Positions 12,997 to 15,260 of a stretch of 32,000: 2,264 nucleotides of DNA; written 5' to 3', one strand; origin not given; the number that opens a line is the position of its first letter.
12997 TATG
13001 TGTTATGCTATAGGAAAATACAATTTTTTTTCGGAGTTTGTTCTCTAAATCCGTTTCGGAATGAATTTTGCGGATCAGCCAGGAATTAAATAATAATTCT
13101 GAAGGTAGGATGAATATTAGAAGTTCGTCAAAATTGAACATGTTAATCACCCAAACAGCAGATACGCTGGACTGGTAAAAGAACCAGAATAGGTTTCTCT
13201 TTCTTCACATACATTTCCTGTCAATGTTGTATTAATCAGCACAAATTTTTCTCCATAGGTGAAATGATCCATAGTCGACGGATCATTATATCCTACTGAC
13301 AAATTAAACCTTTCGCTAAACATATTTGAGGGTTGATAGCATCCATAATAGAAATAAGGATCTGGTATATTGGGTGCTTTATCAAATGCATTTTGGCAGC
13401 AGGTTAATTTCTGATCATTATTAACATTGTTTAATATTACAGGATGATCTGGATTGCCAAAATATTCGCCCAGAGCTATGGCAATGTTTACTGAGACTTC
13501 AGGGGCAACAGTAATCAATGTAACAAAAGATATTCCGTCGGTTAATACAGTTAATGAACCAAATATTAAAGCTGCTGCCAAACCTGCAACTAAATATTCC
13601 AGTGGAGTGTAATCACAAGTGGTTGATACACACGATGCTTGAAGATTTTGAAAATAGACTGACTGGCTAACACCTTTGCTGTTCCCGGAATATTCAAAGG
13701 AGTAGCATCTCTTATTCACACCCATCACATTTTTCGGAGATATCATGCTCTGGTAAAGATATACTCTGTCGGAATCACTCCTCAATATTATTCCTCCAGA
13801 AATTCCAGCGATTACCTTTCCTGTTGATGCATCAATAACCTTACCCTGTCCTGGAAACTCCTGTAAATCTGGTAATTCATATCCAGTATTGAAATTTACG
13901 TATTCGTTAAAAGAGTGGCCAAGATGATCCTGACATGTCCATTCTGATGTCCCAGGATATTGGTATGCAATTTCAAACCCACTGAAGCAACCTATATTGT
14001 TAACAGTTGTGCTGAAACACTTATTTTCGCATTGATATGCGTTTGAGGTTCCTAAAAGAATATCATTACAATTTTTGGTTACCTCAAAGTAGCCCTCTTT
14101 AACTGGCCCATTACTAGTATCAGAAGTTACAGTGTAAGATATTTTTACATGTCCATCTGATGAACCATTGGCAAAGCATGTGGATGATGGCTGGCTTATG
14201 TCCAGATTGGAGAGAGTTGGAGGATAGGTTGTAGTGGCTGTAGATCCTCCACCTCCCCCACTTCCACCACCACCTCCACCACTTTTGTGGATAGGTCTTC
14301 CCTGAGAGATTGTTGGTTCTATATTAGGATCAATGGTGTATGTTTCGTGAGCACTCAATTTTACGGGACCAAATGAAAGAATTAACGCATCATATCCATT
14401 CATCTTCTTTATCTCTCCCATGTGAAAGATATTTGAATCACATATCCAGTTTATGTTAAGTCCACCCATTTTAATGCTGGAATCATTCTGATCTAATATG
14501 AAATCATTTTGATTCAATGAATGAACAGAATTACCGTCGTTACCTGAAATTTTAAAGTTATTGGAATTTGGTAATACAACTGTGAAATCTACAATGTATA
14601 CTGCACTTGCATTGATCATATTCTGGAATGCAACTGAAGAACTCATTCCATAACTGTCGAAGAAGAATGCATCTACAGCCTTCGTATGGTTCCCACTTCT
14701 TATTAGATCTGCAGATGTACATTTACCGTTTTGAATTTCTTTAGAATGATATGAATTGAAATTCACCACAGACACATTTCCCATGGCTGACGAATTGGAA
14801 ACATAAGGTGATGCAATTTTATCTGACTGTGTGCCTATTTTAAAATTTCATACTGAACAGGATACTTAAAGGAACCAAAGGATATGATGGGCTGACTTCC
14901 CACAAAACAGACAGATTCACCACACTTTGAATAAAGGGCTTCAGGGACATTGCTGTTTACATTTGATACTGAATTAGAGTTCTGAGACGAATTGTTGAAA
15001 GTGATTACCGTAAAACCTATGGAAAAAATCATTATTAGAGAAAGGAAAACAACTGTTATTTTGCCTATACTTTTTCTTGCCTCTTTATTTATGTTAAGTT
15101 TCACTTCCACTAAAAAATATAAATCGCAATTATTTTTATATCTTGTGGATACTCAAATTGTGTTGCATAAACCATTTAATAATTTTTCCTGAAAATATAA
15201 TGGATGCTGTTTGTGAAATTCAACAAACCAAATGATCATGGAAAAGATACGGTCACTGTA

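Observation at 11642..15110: Polymorphic-toxin-like locus: full-length surface protein + small membrane partner, then an orphan C-terminal module + paralogous partner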

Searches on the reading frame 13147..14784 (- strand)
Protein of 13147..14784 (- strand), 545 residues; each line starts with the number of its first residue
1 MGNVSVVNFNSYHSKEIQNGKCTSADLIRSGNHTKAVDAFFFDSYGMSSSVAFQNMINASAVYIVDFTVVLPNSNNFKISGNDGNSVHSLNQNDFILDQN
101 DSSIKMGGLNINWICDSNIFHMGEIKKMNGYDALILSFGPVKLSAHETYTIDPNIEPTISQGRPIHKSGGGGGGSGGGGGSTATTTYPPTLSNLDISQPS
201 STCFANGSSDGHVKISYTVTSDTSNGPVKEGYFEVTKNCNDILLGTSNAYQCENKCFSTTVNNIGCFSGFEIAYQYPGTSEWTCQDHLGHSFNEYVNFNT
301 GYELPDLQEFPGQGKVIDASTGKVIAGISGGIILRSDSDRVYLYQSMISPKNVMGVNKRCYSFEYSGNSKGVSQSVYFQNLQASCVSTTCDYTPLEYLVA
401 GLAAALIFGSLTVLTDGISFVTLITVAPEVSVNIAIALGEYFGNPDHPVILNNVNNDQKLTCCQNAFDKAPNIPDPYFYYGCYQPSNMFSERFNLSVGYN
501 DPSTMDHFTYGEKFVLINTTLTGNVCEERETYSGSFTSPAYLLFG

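Call 5: search_protein_families(library=pfam, proteins=[window:13147-14784:-], max_evalue=1)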
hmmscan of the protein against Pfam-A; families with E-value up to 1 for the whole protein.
window:13147-14784:- (545 aa): 0 families

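Call 8: find_homologous_proteins(query=window:13147-14784:-, max_evalue=0.001)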
Query window:13147-14784:- (545 aa): 8 proteins with E <= 0.001 among 8000 candidates.
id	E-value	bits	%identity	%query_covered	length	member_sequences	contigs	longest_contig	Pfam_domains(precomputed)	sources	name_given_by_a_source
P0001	0.0e+0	1153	91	100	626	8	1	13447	-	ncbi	-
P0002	4.5e-242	823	68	100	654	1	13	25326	-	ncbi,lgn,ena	-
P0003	2.1e-189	649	56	100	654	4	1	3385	-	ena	-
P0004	9.4e-186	637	55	100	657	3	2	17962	-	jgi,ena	jgi:hypothetical protein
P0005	1.5e-183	630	54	100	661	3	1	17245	-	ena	-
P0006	1.6e-165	570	50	99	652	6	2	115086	-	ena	-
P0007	4.8e-153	529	74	58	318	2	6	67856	-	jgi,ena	jgi:hypothetical protein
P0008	6.8e-60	222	38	60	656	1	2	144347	-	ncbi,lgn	-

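Call 13: find_encoding_contigs(protein=P0004, flank=6000, max_places=3)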
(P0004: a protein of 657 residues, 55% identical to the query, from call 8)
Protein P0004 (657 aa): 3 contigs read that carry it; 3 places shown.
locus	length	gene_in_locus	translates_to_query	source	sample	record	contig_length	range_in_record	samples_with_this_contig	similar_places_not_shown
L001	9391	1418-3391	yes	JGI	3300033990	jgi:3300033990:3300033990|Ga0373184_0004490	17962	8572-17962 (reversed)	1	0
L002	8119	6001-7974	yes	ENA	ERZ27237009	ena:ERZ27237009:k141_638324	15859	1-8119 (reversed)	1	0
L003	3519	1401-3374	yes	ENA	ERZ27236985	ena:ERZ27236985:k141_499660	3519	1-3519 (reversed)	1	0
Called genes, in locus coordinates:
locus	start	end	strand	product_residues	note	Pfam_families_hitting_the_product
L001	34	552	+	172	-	-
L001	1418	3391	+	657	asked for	-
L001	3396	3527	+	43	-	-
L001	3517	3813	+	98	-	-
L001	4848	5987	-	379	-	-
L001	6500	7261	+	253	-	-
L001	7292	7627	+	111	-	PF07282:Cas12f1-like_TNB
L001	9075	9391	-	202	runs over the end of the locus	-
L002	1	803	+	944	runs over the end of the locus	PF19263:DUF5906 (weak)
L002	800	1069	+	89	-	-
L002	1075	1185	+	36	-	-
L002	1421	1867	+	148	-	-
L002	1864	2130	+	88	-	-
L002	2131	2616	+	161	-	-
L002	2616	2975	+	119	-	-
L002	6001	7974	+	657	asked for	-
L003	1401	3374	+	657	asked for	-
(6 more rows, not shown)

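Call 14: find_encoding_contigs(protein=P0005, flank=6000, max_places=3)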
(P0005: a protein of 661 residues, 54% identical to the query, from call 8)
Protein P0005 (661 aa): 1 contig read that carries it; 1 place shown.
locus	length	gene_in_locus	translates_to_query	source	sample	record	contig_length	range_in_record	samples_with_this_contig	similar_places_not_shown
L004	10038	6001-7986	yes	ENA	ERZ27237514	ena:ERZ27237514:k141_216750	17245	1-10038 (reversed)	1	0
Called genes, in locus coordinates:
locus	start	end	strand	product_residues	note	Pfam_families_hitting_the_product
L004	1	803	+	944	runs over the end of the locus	PF19263:DUF5906 (weak)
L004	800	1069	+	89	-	-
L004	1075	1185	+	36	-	-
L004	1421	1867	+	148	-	-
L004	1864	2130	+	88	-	-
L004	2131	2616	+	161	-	-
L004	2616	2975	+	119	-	-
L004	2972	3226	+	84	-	-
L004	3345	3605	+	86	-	-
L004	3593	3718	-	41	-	-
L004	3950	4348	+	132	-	-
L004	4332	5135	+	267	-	-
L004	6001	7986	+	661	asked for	-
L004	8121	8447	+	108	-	-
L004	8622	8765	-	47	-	-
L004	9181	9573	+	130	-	-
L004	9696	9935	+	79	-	-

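Call 15: find_encoding_contigs(protein=P0002, flank=10000, max_places=4)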
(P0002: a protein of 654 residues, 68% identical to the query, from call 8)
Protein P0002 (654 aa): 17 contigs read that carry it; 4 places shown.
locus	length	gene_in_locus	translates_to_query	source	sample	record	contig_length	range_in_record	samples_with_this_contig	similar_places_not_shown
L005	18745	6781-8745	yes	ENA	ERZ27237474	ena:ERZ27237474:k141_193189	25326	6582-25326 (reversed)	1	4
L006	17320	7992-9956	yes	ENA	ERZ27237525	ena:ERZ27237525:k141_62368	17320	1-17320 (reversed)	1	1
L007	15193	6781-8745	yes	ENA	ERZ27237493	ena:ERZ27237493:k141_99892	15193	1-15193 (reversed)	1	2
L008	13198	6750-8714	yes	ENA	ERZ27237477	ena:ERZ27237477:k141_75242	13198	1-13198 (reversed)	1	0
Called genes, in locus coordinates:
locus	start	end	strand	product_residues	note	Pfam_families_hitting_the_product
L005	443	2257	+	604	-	-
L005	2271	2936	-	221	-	-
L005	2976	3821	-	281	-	PF01026:TatD_DNase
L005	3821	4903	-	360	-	PF04894:Nre_N, PF04895:Nre_C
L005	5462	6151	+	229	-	PF10584:Proteasome_A_N, PF00227:Proteasome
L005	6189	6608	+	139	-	PF02629:CoA_binding (weak), PF13380:CoA_binding_2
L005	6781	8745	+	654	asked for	-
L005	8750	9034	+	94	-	-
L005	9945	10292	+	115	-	-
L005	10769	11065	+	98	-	-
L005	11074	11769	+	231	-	-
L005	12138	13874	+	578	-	PF01558:POR, PF01855:POR_N, PF17147:PFOR_II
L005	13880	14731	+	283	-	PF02775:TPP_enzyme_C, PF12367:PFO_beta_C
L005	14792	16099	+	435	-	-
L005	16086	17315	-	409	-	PF07690:MFS_1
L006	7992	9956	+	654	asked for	-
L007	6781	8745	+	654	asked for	-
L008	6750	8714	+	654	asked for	-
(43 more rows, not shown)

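Call 16: find_encoding_contigs(protein=P0006, flank=10000, max_places=3)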
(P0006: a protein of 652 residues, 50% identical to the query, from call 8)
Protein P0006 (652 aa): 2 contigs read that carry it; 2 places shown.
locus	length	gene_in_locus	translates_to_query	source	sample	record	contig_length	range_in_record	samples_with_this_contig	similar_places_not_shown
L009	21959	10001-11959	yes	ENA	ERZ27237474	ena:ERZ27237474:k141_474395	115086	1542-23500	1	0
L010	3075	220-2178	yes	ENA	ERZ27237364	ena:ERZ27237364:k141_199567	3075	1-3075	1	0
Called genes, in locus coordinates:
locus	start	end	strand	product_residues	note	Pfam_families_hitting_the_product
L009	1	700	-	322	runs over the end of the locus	PF04014:MazE_antitoxin, PF01895:PhoU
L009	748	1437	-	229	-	-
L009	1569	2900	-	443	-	PF03951:Gln-synt_N, PF00120:Gln-synt_C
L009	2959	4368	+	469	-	PF03853:YjeF_N, PF01256:Carb_kinase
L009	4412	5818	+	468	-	PF00501:AMP-binding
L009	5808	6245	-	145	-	PF03551:PadR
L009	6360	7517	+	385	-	PF00285:Citrate_synt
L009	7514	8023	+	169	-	PF08745:PIN_5 (faint), PF11848:DUF3368, PF17146:PIN_6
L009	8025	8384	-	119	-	PF01981:PTH2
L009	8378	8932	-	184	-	PF01864:CarS-like, PF01148:CTP_transf_1 (weak)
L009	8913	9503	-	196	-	PF12844:HTH_19, PF01381:HTH_3, PF13560:HTH_31 (weak), PF00571:CBS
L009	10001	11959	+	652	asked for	-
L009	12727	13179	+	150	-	PF01090:Ribosomal_S19e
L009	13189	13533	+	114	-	PF01984:dsDNA_bind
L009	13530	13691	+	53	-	PF00832:Ribosomal_L39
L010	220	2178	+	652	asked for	-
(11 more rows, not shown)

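Call 17: find_encoding_contigs(protein=P0008, flank=10000, max_places=3)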
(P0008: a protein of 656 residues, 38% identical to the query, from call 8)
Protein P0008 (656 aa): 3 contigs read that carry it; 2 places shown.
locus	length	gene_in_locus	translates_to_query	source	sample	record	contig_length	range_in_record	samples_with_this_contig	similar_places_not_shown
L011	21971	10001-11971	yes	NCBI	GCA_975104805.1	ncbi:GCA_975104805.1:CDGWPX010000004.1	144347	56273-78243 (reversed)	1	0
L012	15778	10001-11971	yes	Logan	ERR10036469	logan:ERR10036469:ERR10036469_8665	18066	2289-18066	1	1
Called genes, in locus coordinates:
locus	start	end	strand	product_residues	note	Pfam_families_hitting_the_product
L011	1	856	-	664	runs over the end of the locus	PF05649:Peptidase_M13_N, PF01431:Peptidase_M13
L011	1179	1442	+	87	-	PF01191:RNA_pol_Rpb5_C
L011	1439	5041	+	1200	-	PF04563:RNA_pol_Rpb2_1, PF04561:RNA_pol_Rpb2_2, PF04565:RNA_pol_Rpb2_3, PF04566:RNA_pol_Rpb2_4, PF00562:RNA_pol_Rpb2_6, PF04560:RNA_pol_Rpb2_7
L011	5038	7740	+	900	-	PF04997:RNA_pol_Rpb1_1, PF00623:RNA_pol_Rpb1_2, PF04983:RNA_pol_Rpb1_3, PF05000:RNA_pol_Rpb1_4, PF04998:RNA_pol_Rpb1_5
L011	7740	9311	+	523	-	PF04998:RNA_pol_Rpb1_5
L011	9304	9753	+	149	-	PF13083:KH_KhpA-B (weak), PF26594:KH_NusA_2nd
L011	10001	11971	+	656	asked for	-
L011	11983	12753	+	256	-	-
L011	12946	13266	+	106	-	PF01176:eIF-1a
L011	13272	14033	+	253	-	PF01163:RIO1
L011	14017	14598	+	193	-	PF00013:KH_1 (weak), PF21800:KH_KRR1_2nd, PF22891:KH_PNO1_2nd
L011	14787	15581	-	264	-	PF06053:DUF929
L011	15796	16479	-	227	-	PF02602:HEM4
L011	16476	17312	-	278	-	PF01379:Porphobil_deam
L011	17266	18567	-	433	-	PF00202:Aminotran_3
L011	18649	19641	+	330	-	PF18093:Trm5_N (weak), PF02475:TRM5-TYW2_MTfase, PF02527:GidB (weak), PF05175:MTS, PF13649:Methyltransf_25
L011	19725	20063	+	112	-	-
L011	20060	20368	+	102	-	PF04010:DUF357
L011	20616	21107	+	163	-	PF00416:Ribosomal_S13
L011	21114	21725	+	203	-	PF01479:S4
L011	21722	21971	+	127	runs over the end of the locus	PF00411:Ribosomal_S11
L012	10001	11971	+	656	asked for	-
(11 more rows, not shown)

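Call 23: find_encoding_contigs(protein=P0001, flank=8000, max_places=3)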
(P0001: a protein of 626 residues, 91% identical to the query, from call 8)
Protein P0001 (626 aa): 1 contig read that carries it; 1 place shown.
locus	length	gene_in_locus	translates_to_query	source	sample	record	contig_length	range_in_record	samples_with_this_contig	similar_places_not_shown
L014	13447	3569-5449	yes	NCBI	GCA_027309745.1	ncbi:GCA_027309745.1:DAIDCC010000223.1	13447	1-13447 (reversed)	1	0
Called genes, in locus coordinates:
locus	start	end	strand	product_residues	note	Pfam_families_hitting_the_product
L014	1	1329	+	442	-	?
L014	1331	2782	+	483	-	PF00005:ABC_tran, PF08352:oligo_HPY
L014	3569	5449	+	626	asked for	-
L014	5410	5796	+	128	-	-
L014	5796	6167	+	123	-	-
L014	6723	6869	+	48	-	-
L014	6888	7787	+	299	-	-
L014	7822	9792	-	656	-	PF12838:Fer4_7 (weak), PF13237:Fer4_10 (weak)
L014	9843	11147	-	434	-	PF02040:ArsB, PF03600:CitMHS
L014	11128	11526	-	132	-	PF01451:LMWPc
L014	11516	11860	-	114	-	PF01022:HTH_5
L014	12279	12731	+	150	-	PF00582:Usp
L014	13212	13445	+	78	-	?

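Call 24: find_encoding_contigs(protein=P0007, flank=8000, max_places=4)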
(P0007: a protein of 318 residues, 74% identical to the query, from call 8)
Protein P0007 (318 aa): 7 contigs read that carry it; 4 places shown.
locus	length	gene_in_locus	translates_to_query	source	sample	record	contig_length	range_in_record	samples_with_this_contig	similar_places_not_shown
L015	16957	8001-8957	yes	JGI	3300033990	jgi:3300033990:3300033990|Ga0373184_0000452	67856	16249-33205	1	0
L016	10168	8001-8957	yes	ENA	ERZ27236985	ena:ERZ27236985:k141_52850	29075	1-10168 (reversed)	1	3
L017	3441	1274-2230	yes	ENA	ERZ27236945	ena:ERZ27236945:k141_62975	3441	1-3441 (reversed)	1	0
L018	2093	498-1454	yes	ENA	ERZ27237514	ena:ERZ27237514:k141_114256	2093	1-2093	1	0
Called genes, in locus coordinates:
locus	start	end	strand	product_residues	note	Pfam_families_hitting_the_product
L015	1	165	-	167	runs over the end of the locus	-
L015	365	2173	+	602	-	PF05833:NFACT_N, PF05670:NFACT-R_1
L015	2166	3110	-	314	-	PF01380:SIS, PF10432:bact-PGI_C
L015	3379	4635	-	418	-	PF02274:ADI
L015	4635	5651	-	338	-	PF04981:NMD3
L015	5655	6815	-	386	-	PF02771:Acyl-CoA_dh_N, PF02770:Acyl-CoA_dh_M, PF00441:Acyl-CoA_dh_1, PF08028:Acyl-CoA_dh_2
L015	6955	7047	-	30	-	-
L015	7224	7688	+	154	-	-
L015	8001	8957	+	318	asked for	-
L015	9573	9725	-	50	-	-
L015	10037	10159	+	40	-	-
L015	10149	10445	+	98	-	-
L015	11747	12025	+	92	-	-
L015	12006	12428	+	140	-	PF13404:HTH_AsnC-type, PF13412:HTH_24, PF08279:HTH_11 (faint), PF01037:AsnC_trans_reg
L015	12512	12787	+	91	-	PF01918:Alba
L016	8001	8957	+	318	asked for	-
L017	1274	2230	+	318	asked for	-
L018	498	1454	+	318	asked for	-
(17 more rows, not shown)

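Call 45: search_protein_families(library=ncbifam, proteins=[P0002], max_evalue=0.01)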
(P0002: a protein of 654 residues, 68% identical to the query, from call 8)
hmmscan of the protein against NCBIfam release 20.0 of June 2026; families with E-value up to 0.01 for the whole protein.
P0002 (654 aa): 0 families

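Call 73: search_protein_families(library=phrogs, proteins=[P0002, L004:3-803:+, L004:1421-1867:+, L004:2131-2616:+, L004:3950-4348:+, L004:4332-5135:+, L001:4848-5987:-, L001:6500-7261:+], max_evalue=0.01)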
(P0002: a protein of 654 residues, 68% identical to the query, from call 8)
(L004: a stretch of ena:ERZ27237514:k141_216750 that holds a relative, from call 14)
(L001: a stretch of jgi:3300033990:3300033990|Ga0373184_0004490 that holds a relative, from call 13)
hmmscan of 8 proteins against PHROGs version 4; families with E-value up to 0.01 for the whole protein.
P0002 (654 aa): 0 families

L004:3-803:+ (266 aa): 1 family
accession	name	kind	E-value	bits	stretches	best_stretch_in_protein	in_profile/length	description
phrog_2616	-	unknown function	0.0029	19.2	1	123-169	18-64/77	-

L004:1421-1867:+ (148 aa): 0 families

L004:2131-2616:+ (161 aa): 0 families

L004:3950-4348:+ (132 aa): 0 families

L004:4332-5135:+ (267 aa): 3 families
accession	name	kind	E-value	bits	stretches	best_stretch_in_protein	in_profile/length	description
phrog_5484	-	DNA, RNA and nucleotide metabolism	1.8e-09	38.5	1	16-231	12-235/239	DnaA-like replication initiation protein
phrog_1366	-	unknown function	0.002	18.7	1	30-67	12-45/307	-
phrog_10255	-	other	0.003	18.3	0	38-217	7-180/230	kinase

L001:4848-5987:- (379 aa): 1 family
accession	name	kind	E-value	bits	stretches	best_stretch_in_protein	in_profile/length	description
phrog_6943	-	unknown function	0.0087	17.2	0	126-166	10-51/67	-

L001:6500-7261:+ (253 aa): 2 families
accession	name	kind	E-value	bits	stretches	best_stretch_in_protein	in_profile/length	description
phrog_506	-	integration and excision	1.1e-09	39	1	33-214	54-235/403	transposase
phrog_13964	-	integration and excision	0.00056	20.6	1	136-221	147-235/237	transposase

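Call 74: search_protein_families(library=padloc, proteins=[P0002, L011:11983-12753:+], max_evalue=0.01)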
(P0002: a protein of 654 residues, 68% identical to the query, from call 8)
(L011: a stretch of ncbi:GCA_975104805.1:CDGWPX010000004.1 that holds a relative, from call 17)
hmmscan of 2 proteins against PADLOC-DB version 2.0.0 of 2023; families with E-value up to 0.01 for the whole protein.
P0002 (654 aa): 0 families

L011:11983-12753:+ (256 aa): 0 families

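Call 94: search_protein_families(library=pfam, proteins=[L014:6888-7787:+], max_evalue=0.01)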
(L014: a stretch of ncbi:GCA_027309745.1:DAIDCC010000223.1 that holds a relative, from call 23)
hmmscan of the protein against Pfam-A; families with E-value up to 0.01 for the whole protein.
L014:6888-7787:+ (299 aa): 0 families

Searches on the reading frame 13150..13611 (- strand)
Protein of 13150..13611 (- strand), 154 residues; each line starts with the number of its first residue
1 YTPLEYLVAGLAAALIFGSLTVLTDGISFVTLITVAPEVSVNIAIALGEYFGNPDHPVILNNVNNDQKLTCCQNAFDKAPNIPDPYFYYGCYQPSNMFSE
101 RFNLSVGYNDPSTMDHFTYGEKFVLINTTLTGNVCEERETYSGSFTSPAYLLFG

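Call 100: search_solved_structures(query=A5, max_evalue=5)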
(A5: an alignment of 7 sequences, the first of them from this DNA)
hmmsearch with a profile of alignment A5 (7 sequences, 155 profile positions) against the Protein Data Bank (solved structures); distinct sequences matched with E-value up to 5: 2.
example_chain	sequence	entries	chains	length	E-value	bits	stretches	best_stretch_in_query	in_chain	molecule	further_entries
4iyk_A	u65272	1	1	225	0.4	13.8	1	92-146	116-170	Uncharacterized protein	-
1c1f_A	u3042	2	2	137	0.91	12.6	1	98-151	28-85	PROTEIN (CONGERIN I)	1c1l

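Call 101: search_protein_families(library=pfam, alignment_id=A5, max_evalue=1)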
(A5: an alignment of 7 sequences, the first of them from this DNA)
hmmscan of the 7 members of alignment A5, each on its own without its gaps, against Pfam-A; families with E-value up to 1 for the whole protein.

A. member 1, seq(154 aa): 1 family
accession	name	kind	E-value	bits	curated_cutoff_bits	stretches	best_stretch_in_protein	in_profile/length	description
PF17542.7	RP853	-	0.011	15.3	25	1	8-70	208-274/317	Uncharacterized RP853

B. families by the number of members that match (of 7 scanned): 4 families
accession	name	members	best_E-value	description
PF17542.7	RP853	1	0.011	Uncharacterized RP853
PF02653.21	BPD_transp_2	1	0.02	Branched-chain amino acid transport system / permease component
PF01734.28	Patatin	1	0.059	Patatin-like phospholipase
PF12454.13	Ecm33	1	0.32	GPI-anchored cell wall organization protein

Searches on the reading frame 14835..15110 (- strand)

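Call 5: search_protein_families(library=pfam, proteins=[window:14835-15110:-], max_evalue=1)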
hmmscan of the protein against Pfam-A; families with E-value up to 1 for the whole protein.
window:14835-15110:- (91 aa): 4 families
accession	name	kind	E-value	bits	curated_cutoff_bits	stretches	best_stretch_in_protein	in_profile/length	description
PF00520.37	Ion_trans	-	0.0076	15.9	25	1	7-61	121-180/241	Ion transport protein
PF08285.16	DPM3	-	0.1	13.2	25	1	8-47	33-72/90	Dolichol-phosphate mannosyltransferase subunit 3 (DPM3)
PF00895.25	ATP-synt_8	-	0.22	12.5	23.4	1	18-51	13-47/55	ATP synthase protein 8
PF25184.1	YxzE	-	0.24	12.9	40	1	19-80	4-57/65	YxzE-like putative bacteriocin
